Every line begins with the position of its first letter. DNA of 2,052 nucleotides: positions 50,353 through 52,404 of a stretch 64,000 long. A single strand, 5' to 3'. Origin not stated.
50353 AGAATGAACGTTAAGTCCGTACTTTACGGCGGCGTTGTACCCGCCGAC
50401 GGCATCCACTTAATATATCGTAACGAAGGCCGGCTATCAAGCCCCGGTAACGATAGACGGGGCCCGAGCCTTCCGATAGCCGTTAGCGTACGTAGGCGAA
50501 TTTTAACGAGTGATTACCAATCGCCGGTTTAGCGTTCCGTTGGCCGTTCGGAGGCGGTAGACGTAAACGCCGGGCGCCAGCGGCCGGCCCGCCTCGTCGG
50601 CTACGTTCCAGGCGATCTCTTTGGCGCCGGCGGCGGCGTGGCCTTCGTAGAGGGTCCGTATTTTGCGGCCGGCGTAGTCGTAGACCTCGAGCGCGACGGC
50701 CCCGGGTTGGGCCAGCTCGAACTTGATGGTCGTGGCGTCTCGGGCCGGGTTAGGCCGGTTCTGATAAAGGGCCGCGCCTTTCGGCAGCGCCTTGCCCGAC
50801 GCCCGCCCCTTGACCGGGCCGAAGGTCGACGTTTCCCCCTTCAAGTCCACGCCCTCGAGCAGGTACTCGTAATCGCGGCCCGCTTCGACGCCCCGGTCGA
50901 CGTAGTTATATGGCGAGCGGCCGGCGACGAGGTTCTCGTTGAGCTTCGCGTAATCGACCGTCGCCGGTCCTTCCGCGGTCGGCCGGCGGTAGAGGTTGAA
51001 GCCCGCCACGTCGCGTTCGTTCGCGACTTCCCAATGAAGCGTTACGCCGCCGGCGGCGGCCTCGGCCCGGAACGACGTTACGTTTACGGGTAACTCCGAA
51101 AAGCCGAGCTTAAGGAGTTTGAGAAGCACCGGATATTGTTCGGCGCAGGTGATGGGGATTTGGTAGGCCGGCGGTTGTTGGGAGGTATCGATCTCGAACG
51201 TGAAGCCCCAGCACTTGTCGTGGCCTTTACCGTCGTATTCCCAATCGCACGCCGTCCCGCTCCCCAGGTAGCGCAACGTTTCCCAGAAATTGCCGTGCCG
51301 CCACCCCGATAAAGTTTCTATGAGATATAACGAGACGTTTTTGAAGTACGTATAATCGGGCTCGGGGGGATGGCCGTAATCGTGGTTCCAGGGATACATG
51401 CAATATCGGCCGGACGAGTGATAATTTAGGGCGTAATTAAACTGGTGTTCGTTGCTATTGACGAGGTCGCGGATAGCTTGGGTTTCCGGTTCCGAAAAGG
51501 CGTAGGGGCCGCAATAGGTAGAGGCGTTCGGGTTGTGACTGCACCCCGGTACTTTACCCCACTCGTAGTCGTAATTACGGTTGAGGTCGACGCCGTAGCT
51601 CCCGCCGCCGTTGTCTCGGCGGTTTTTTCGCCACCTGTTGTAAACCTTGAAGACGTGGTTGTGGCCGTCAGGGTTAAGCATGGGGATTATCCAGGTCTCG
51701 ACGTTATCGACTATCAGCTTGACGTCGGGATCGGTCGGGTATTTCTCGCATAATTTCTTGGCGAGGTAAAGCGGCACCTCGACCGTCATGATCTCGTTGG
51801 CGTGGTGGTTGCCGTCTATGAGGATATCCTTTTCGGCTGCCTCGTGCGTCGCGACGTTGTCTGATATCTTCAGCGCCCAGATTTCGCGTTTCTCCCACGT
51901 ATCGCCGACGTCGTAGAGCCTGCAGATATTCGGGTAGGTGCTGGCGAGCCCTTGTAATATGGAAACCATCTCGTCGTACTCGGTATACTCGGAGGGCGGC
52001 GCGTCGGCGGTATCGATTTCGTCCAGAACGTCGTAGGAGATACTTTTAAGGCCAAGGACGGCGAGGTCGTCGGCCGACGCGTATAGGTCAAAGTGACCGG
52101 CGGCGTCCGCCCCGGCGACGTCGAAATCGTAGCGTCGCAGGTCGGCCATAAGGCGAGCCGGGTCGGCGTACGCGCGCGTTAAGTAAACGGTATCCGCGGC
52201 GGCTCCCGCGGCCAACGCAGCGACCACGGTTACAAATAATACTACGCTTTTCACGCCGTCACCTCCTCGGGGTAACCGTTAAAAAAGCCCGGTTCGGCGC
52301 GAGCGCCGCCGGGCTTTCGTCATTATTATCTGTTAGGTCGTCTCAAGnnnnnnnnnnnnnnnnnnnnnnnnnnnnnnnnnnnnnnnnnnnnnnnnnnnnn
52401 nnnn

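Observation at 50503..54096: Tandem M14 carboxypeptidase paralogs with a ~650-bp, ~97%-identical 3' block: recent gene conversion or duplication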

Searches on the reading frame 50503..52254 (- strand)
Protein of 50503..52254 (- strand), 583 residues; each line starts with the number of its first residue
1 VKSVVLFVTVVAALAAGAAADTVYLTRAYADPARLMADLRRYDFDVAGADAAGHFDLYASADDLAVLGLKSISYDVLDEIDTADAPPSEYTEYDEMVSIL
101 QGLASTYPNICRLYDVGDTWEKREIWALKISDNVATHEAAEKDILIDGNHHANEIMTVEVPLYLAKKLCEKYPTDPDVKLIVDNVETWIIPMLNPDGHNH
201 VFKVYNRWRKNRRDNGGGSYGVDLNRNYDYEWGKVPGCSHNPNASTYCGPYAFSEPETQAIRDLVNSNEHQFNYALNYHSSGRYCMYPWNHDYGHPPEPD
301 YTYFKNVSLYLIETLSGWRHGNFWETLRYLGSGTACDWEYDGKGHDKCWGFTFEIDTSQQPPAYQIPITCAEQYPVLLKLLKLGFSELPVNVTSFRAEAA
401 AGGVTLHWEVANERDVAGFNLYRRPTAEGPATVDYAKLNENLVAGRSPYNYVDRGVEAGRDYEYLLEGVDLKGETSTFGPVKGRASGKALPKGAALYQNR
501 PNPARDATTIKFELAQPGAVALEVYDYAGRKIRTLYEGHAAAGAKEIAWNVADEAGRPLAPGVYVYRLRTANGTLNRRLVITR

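Call 4: search_protein_families(library=pfam, proteins=[window:50503-52254:-], max_evalue=0.01)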
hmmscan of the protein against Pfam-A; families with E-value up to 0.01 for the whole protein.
window:50503-52254:- (583 aa): 3 families
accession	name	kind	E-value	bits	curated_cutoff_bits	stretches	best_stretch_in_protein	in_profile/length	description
PF00246.29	Peptidase_M14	-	6.8e-71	239.6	21.6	1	96-374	1-284/286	Zinc carboxypeptidase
PF13860.13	FlgD_ig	-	6.7e-07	29.6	27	1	508-572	12-77/79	FlgD Ig-like domain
PF18962.6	Por_Secre_tail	-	7.2e-05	23.4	27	1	501-581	3-75/75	Secretion system C-terminal sorting domain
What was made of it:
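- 50503..52254 (-): Downstream paralog, 'A-type', 583 aa, GTG start, same domain order as the upstream copy. Pfam PF00246 E = 7e-71 (call 4).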

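Call 5: search_protein_families(library=ncbifam, proteins=[window:50503-52254:-], max_evalue=0.01)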
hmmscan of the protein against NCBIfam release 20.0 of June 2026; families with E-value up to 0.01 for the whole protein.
window:50503-52254:- (583 aa): 6 families
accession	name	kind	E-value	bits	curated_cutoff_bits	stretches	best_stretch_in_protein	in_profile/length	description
NF033707.1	T9SS_sortase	equivalog_domain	3.9e-09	34.7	420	1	498-571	1000-1078/1095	type IX secretion system sortase PorU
TIGR04183.1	Por_Secre_tail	domain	1.5e-08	34.5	23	1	501-581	3-71/72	T9SS type A sorting domain-containing protein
NF052323.1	T9SSA_dep_M6i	equivalog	4.9e-08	31.4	600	1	499-569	960-1025/1043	T9SS-dependent M6-like inactivated metalloprotease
NF005176.1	PRK06655.1-1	equivalog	1.2e-05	25.3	230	1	518-572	97-151/197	flagellar hook assembly protein FlgD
NF038113.1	T9SSA_dep_M36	equivalog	0.00052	18.3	885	1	499-581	795-868/869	T9SS-dependent M36 family metallopeptidase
NF009276.0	PRK12633.1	equivalog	0.0054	16.5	383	1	504-569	114-180/234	flagellar basal body rod modification protein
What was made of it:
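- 50503..52254 (-): TIGR04183 scores 34.5 bits (call 5).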

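Call 11: find_encoding_contigs(protein=window:50503-52254:-, flank=10000, max_places=10)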
Protein window:50503-52254:- (583 aa): 1 contig read that carries it; 1 place shown.
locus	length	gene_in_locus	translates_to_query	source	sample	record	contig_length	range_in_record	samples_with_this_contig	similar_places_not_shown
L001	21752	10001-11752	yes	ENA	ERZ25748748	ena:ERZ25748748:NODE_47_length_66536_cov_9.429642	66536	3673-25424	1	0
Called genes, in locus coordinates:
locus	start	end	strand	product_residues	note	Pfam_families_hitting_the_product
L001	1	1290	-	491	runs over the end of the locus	PF13727:CoA_binding_3, PF02397:Bac_transf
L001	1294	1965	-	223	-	PF13484:Fer4_16 (faint)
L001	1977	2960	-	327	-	PF02608:Bmp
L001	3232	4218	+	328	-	-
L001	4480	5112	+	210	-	PF17032:Zn_ribbon_15 (faint), PF12773:DZR, PF13240:Zn_Ribbon_1 (faint)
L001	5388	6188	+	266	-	PF13248:Zn_ribbon_3, PF18912:DZR_2 (weak), PF24463:DUF7577 (weak), PF12773:DZR, PF13240:Zn_Ribbon_1 (weak)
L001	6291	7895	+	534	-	PF00890:FAD_binding_2, PF07992:Pyr_redox_2 (faint), PF02910:Succ_DH_flav_C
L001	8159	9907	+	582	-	PF00246:Peptidase_M14, PF13860:FlgD_ig (weak), PF18962:Por_Secre_tail (weak)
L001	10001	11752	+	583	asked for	PF00246:Peptidase_M14, PF13860:FlgD_ig (weak), PF18962:Por_Secre_tail (weak)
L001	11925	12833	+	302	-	PF01619:Pro_dh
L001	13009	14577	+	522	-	PF02652:Lactate_perm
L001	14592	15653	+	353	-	PF07396:Porin_O_P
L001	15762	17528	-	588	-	PF04055:Radical_SAM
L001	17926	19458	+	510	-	PF00221:Lyase_aromatic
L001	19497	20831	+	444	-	PF00152:tRNA-synt_2 (faint), PF13393:tRNA-synt_His, PF00587:tRNA-synt_2b (weak), PF03129:HGTP_anticodon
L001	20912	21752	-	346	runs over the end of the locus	-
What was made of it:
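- The source is a short-read metagenome contig; the relative L001 is NODE_47, coverage 9.4 (call 11).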

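Call 13: find_homologous_proteins(query=window:50503-52254:-, max_evalue=1e-20)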
Query window:50503-52254:- (583 aa): 872 proteins with E <= 1e-20 among 8000 candidates; the best 120 are listed.
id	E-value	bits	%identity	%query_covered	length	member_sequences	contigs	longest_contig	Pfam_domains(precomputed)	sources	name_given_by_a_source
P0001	0.0e+0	1287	93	100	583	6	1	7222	PF00246.30,PF18962.8,PF13860.13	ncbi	-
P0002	0.0e+0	1264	91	100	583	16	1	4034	PF00246.30,PF18962.8,PF13860.13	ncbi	-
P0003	0.0e+0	1241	90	100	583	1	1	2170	PF00246.30,PF18962.8,PF13860.13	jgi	jgi:carboxypeptidase T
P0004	0.0e+0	1138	83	100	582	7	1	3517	PF00246.30,PF18962.8,PF13860.13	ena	-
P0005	0.0e+0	1121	82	100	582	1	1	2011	PF00246.30,PF18962.8,PF13860.13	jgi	jgi:carboxypeptidase T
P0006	0.0e+0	1100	80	100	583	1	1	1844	PF00246.30,PF18962.8,PF13860.13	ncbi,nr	ncbi:MAG: T9SS type A sorting domain-containing protein [candidate division Zixibacteria bacterium]|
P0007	0.0e+0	1095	80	100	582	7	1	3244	PF00246.30,PF18962.8,PF13860.13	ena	-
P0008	0.0e+0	1072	80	100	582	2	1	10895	PF00246.30,PF18962.8,PF13860.13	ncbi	-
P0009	0.0e+0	1039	77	100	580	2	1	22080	PF00246.30,PF18962.8,PF13860.13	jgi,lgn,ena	-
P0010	0.0e+0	1032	75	99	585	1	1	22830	PF00246.30,PF13860.13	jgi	-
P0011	0.0e+0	1028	75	100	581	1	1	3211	PF00246.30,PF18962.8,PF13860.13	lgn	-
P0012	0.0e+0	1027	76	100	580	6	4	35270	PF00246.30,PF13860.13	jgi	jgi:carboxypeptidase T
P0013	0.0e+0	1020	76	97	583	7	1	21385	PF00246.30,PF18962.8,PF13860.13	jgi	jgi:carboxypeptidase T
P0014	0.0e+0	1018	74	100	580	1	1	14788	PF00246.30,PF13860.13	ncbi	-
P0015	1.7e-298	1010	77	93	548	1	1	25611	PF00246.30,PF13860.13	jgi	jgi:hypothetical protein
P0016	1.5e-295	1000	75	96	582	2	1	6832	PF00246.30,PF13860.13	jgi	jgi:carboxypeptidase T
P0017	7.9e-295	997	75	97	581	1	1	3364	PF00246.30,PF13860.13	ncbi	-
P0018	3.7e-290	982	71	100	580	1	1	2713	PF00246.30,PF18962.8,PF13860.13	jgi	jgi:carboxypeptidase T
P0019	4.1e-282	955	71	100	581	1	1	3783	PF00246.30,PF13860.13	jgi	jgi:hypothetical protein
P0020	1.4e-281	954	71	100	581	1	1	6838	PF00246.30,PF13860.13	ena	-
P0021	6.6e-273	925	70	97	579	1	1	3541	PF00246.30,PF13860.13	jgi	jgi:hypothetical protein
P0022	1.5e-265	901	74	88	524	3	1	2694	PF00246.30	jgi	jgi:hypothetical protein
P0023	2.7e-243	827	64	98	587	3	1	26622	PF00246.30,PF13860.13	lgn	-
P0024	5.9e-232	790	71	81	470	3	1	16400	PF00246.30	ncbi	ncbi:MAG: M14 family metallopeptidase, partial [Candidatus Zixiibacteriota bacterium]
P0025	7.5e-217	740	58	96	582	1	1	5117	PF00246.30,PF18962.8,PF13860.13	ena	-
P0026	1.3e-216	739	57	100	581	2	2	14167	PF00246.30,PF18962.8,PF13860.13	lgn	-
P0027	4.3e-215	734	57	99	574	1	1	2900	PF00246.30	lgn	-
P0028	2.8e-211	722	57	99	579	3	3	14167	PF00246.30,PF18962.8,PF13860.13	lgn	-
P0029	9.4e-196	670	75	64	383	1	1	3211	PF00246.30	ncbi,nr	ncbi:MAG TPA: M14 family metallopeptidase, partial [bacterium]|nr:M14 family metallopeptidase [bacte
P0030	9.3e-195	667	60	84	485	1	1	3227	PF00246.30,PF18962.8,PF13860.13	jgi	jgi:hypothetical protein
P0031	1.6e-191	656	77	60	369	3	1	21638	PF00246.30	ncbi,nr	ncbi:MAG: hypothetical protein GTN49_04690, partial [candidate division Zixibacteria bacterium]|nr:h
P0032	2.8e-115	404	41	100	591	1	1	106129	PF00246.30,PF18962.8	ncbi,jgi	ncbi:MAG: M14 family zinc carboxypeptidase [Candidatus Zixiibacteriota bacterium]|jgi:hypothetical p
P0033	2.3e-86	309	40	62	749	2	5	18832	PF00246.30,PF20773.6,PF13860.13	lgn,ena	-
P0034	2.4e-83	299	41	55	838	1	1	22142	PF00246.30,PF18962.8,PF13860.13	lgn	-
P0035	1.3e-81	293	37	66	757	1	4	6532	PF00246.30,PF20773.6,PF18962.8,PF13860.13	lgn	-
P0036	3.1e-81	292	43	50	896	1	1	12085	PF00246.30,PF20773.6,PF18962.8,PF13860.13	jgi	-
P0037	4.2e-80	288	38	61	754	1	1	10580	PF00246.30,PF20773.6,PF13860.13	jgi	jgi:nitroreductase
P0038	2.5e-79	286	36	72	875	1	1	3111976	PF00246.30,PF13860.13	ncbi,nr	ncbi:MAG: hypothetical protein JSW54_11330 [Fidelibacterota bacterium]|nr:MAG: hypothetical protein 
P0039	4.5e-79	285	34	92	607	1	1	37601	PF00246.30,PF18962.8,PF13860.13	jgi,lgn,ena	-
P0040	5.8e-78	281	41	61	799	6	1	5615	PF00246.30,PF20773.6,PF13860.13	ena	-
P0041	1.6e-74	270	46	55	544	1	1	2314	PF00246.30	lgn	-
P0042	3.2e-74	269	42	52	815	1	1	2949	PF00246.30,PF13860.13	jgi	jgi:hypothetical protein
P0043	1.0e-72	264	32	100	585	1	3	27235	PF00246.30,PF18962.8,PF13860.13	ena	-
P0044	1.1e-72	264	47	44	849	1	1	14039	PF00246.30,PF18962.8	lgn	-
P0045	2.7e-72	262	33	92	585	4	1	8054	PF00246.30,PF18962.8,PF13860.13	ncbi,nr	ncbi:T9SS type A sorting domain-containing protein [bacterium]|nr:T9SS type A sorting domain-contain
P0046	3.5e-72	262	42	61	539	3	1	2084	PF00246.30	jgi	jgi:murein tripeptide amidase MpaA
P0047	4.2e-72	262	46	55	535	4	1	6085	PF00246.30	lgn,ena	-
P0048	4.2e-72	262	30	100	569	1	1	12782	PF00246.30,PF13585.13,PF18962.8,PF13860.13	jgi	jgi:murein tripeptide amidase MpaA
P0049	5.2e-72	262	45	55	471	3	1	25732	PF00246.30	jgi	jgi:murein tripeptide amidase MpaA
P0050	6.2e-72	261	32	92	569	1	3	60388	PF00246.30,PF13860.13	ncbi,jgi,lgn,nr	ncbi:T9SS type A sorting domain-containing protein [Candidatus Poribacteria bacterium]|nr:T9SS type 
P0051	2.2e-71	259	39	61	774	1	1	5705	PF00246.30,PF20773.6,PF13860.13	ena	-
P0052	2.8e-71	259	40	47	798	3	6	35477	PF00246.30,PF13860.13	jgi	-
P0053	3.2e-71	259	32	100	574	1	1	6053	PF00246.30,PF18962.8,PF13860.13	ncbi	ncbi:MAG: M14 family zinc carboxypeptidase [Candidatus Poribacteria bacterium]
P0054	4.1e-71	259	44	54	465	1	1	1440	PF00246.30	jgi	jgi:murein tripeptide amidase MpaA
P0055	6.2e-71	258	37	62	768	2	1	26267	PF00246.30,PF20773.6,PF13860.13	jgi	-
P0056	8.5e-71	258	37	63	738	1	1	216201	PF00246.30,PF20773.6,PF18962.8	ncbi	-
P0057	2.1e-70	256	42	61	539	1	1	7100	PF00246.30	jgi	jgi:murein tripeptide amidase MpaA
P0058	3.6e-70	255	39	59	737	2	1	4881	PF00246.30,PF20773.6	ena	-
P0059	5.9e-70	255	38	61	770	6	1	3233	PF00246.30,PF20773.6,PF13860.13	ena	-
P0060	8.0e-70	254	38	60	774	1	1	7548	PF00246.30,PF20773.6,PF13860.13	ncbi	-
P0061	1.5e-69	253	38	64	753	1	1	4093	PF00246.30,PF20773.6,PF18962.8,PF13860.13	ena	-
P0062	1.7e-69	253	37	63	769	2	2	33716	PF00246.30,PF20773.6,PF13860.13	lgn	-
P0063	1.8e-69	253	31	100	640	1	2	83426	PF00246.30,PF13860.13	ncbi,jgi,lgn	-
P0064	2.5e-69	253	35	67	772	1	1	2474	PF00246.30,PF20773.6,PF13860.13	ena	-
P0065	3.1e-69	252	39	47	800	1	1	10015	PF00246.30,PF13860.13,PF22184.3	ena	-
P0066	8.5e-69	251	42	55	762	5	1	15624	PF00246.30,PF20773.6,PF13860.13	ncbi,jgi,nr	ncbi:hypothetical protein DRQ53_07760 [bacterium]|nr:MAG: hypothetical protein DRQ53_07760 [bacteriu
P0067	8.6e-69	251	39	62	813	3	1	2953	PF00246.30,PF20773.6,PF13860.13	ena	-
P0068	1.1e-68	251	35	76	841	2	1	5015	PF00246.30,PF20773.6,PF13860.13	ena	-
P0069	1.3e-68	250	43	50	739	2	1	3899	PF00246.30,PF20773.6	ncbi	ncbi:MAG: M14 family zinc carboxypeptidase [bacterium]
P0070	1.3e-68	250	39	47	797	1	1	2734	PF00246.30,PF13860.13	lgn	-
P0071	1.7e-68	250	45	55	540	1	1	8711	PF00246.30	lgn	-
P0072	2.0e-68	250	45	55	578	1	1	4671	PF00246.30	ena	-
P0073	3.3e-68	249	43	53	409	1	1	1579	PF00246.30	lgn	-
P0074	3.6e-68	249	39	51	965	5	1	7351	PF00246.30,PF13860.13,PF12228.15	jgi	jgi:hypothetical protein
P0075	1.0e-67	247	30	100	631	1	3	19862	PF00246.30,PF18962.8,PF13860.13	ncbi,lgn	-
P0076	1.3e-67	247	37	65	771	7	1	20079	PF00246.30,PF20773.6,PF18962.8,PF13860.13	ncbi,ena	-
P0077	1.3e-67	247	35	71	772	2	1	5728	PF00246.30,PF20773.6,PF13860.13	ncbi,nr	ncbi:MAG TPA: M14 family zinc carboxypeptidase [Patescibacteria group bacterium]|nr:M14 family zinc 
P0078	2.0e-67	246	36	67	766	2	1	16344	PF00246.30,PF20773.6,PF18962.8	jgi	jgi:hypothetical protein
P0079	3.6e-67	246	45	54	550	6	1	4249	PF00246.30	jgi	-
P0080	4.2e-67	245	39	63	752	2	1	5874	PF00246.30,PF20773.6,PF13860.13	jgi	jgi:hypothetical protein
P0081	8.8e-67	244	33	65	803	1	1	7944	PF00246.30,PF13860.13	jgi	jgi:hypothetical protein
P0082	1.2e-66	244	33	72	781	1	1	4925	PF00246.30,PF20773.6,PF13860.13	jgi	jgi:carboxypeptidase T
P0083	1.2e-66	244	38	64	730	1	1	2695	PF00246.30,PF20773.6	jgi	jgi:hypothetical protein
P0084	1.4e-66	244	38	65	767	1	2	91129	PF00246.30,PF20773.6,PF13860.13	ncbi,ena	-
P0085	1.5e-66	244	36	67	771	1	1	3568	PF00246.30,PF20773.6,PF13860.13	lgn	-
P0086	1.9e-66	243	37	65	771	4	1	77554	PF00246.30,PF20773.6,PF18962.8,PF13860.13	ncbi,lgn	-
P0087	2.3e-66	243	38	66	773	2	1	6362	PF00246.30,PF20773.6,PF13860.13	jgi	-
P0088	2.8e-66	243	37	66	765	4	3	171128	PF00246.30,PF20773.6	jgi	jgi:hypothetical protein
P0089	2.9e-66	243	37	61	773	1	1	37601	PF00246.30,PF20773.6,PF13860.13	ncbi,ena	-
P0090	3.0e-66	243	43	54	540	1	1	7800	PF00246.30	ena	-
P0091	4.6e-66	242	37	64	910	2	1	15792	PF00246.30,PF20773.6,PF13860.13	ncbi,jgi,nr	ncbi:MAG: T9SS type A sorting domain-containing protein [Calditrichaeota bacterium]|nr:T9SS type A s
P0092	5.2e-66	242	36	64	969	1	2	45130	PF00246.30,PF18962.8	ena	-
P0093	5.3e-66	242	43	53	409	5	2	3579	PF00246.30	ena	-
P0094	6.1e-66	241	46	47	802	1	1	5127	PF00246.30,PF00404.25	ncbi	-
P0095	6.4e-66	241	36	75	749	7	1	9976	PF00246.30,PF20773.6,PF13860.13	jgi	jgi:hypothetical protein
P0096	8.1e-66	241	39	60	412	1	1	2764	PF00246.30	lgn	-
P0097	8.4e-66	241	39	65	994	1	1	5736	PF00246.30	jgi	jgi:hypothetical protein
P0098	9.4e-66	241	41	55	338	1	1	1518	PF00246.30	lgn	-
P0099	1.0e-65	241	45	49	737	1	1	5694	PF00246.30,PF20773.6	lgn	-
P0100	1.1e-65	241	44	53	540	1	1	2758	PF00246.30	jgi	-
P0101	1.2e-65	241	37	70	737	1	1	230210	PF00246.30,PF20773.6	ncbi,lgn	-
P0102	1.6e-65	240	39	58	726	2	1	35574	PF00246.30,PF20773.6,PF13860.13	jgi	jgi:hypothetical protein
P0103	1.6e-65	240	41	49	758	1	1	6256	PF00246.30,PF20773.6,PF13860.13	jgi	-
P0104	2.9e-65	239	38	64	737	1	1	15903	PF00246.30,PF20773.6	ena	-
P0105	3.1e-65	239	37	65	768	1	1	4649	PF00246.30,PF20773.6,PF18962.8,PF13860.13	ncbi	-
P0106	4.6e-65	239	42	48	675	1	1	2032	PF00246.30,PF20773.6,PF13860.13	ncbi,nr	ncbi:MAG TPA: T9SS type A sorting domain-containing protein, partial [Candidatus Eisenbacteria bacte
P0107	4.6e-65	239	37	65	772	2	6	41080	PF00246.30,PF20773.6,PF13860.13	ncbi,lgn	-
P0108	7.9e-65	238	36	61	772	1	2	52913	PF00246.30,PF20773.6,PF13860.13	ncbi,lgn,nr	ncbi:MAG: hypothetical protein GTO51_07225 [Candidatus Latescibacteria bacterium]|nr:hypothetical pr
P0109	9.6e-65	238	37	62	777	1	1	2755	PF00246.30,PF20773.6,PF13860.13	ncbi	-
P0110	1.5e-64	237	43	50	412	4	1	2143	PF00246.30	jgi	-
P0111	2.3e-64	236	37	70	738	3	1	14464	PF00246.30,PF20773.6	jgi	-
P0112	2.8e-64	236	37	64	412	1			PF00246.30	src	-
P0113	4.7e-64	235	41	54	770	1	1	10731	PF00246.30,PF20773.6,PF13860.13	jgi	jgi:murein tripeptide amidase MpaA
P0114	5.0e-64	235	45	46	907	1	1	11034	PF00246.30,PF20773.6,PF18962.8,PF13860.13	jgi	jgi:hypothetical protein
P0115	6.2e-64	235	41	46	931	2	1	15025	PF00246.30,PF13860.13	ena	-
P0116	6.2e-64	235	36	65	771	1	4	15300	PF00246.30,PF20773.6,PF18962.8,PF13860.13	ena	-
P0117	6.6e-64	235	35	65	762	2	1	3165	PF00246.30,PF20773.6,PF13860.13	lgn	-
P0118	8.2e-64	234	37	67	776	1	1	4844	PF00246.30,PF20773.6,PF13860.13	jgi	jgi:hypothetical protein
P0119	9.3e-64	234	41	51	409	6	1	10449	PF00246.30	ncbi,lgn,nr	ncbi:MAG: Peptidase protein [Candidatus Brocadiaceae bacterium]|nr:Peptidase protein [Candidatus Bro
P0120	9.8e-64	234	38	61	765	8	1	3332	PF00246.30,PF20773.6,PF13860.13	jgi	jgi:hypothetical protein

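Call 18: find_related_loci(query=A1, collection=genome_contigs, flank=6000)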
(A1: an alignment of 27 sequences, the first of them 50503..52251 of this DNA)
Query A1 (582 aa) in genome_contigs; peptide patterns used: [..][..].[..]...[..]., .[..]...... (x = any residue, [..] = any of these).
43 stretches matched a pattern; 22 encode a relative of the query (tblastn E <= 1e-3); 22 distinct loci.
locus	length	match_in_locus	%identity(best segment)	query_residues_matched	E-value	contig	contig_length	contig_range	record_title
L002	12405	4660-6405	92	1-582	0e+0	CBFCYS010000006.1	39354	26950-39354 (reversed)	MAG TPA_asm: uncultured bacterium isolate SRR26215675_binner12_Refined_126 genome assembly, contig: ERZ25073486.194, who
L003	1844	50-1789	80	7-582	0e+0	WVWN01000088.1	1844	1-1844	MAG: Candidatus Zixiibacteriota bacterium isolate A-C077 C_merged_R1_(paired)_contig_8845, whole genome shotgun sequence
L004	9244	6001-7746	67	1-582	0e+0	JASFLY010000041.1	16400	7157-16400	MAG: Candidatus Zixiibacteriota bacterium isolate D0817M20remetaG_Bin_28 D0817M20remetaG_FD_scaffold_431_c1, whole genom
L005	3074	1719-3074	76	20-472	0e+0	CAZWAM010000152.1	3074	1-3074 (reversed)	MAG TPA_asm: uncultured bacterium isolate SRP239594_co1_49 genome assembly, contig: NODE_30340_length_3074_cov_17.012587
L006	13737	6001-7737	77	1-582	0e+0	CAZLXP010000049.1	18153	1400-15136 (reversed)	MAG TPA_asm: uncultured bacterium isolate binchicken_co103_96 genome assembly, contig: NODE_2990_length_18153_cov_7.4373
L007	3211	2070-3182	75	5-375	0e+0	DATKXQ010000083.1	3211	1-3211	MAG TPA_asm: bacterium isolate SMAG_U14196 k141_1813413, whole genome shotgun sequence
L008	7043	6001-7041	76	20-367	0e+0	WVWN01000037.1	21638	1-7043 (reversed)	MAG: Candidatus Zixiibacteriota bacterium isolate A-C077 C_merged_R1_(paired)_contig_6892, whole genome shotgun sequence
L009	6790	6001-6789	71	23-286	1e-121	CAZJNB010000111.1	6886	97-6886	MAG TPA_asm: uncultured bacterium isolate SRP216583_co1_263 genome assembly, contig: NODE_11431_length_6886_cov_7.951984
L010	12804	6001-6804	76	20-288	2e-136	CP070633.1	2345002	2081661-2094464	MAG: Candidatus Coatesbacteria bacterium isolate bin961 chromosome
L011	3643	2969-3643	45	84-296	4e-52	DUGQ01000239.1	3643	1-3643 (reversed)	TPA_asm: Thermoplasmata archaeon isolate UBA10834 contig_33986, whole genome shotgun sequence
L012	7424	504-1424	36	87-379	3e-49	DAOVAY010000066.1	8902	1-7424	MAG TPA_asm: Methanobacteriota archaeon isolate CSMAG_991 CSMAG_991_k141_6187924_length_8902_cov_6.9992, whole genome sh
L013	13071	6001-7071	34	47-379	8e-49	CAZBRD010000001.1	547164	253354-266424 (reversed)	MAG TPA_asm: uncultured Phycisphaeraceae bacterium isolate SRP287051_co1_53 genome assembly, contig: NODE_14_length_5471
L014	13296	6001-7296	31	3-408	2e-45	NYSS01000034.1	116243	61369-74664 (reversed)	MAG: Planctomycetota bacterium isolate CPC9 68466, whole genome shotgun sequence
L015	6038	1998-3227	32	32-415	2e-45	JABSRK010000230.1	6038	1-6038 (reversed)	MAG: Planctomycetota bacterium isolate DT_84 DT-Planctomycetota-1_scaffold_230, whole genome shotgun sequence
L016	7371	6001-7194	29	7-388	3e-38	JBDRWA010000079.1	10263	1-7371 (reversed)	MAG: candidate division WOR-3 bacterium isolate JZ-2_201709_bins_162 JZ-2_201709_bins_162_scaffold_79, whole genome shot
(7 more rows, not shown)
